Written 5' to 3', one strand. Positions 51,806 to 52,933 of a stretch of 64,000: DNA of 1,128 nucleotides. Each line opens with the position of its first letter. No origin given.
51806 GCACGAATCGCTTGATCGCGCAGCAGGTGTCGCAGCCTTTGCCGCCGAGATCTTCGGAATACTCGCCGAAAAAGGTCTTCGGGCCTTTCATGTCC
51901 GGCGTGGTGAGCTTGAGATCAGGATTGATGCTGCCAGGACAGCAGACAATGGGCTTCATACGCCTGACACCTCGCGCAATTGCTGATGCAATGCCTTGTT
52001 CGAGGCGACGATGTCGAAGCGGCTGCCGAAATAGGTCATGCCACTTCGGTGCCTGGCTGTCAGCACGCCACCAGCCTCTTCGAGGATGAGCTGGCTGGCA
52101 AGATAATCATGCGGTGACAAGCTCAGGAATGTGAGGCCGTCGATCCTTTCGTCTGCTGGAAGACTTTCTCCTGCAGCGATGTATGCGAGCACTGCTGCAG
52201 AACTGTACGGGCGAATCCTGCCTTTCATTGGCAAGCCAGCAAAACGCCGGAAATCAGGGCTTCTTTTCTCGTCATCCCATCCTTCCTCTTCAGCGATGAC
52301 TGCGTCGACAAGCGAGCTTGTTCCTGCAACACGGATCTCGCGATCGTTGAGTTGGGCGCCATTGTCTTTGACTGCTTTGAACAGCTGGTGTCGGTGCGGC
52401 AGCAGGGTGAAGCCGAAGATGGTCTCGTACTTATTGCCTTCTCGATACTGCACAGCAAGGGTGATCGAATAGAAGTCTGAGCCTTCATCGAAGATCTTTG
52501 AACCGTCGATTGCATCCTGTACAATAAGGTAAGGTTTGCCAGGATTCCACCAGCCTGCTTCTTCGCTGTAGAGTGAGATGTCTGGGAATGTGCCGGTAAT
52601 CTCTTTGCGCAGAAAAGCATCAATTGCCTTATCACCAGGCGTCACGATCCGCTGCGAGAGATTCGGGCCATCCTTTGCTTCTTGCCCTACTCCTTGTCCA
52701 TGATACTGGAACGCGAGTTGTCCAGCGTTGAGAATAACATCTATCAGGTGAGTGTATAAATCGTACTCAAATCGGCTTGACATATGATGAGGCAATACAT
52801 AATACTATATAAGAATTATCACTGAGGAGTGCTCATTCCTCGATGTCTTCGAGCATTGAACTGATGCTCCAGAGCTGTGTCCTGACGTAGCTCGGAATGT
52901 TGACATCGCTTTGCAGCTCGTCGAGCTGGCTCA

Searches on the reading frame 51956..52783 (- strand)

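Call 17: search_protein_families(library=pfam, proteins=[window:51956-52783:-], max_evalue=0.0001)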
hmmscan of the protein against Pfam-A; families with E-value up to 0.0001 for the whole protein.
window:51956-52783:- (275 aa): 1 family
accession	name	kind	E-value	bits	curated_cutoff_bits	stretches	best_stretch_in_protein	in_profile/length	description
PF00459.30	Inositol_P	-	2e-27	96.8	27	1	10-269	6-262/271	Inositol monophosphatase family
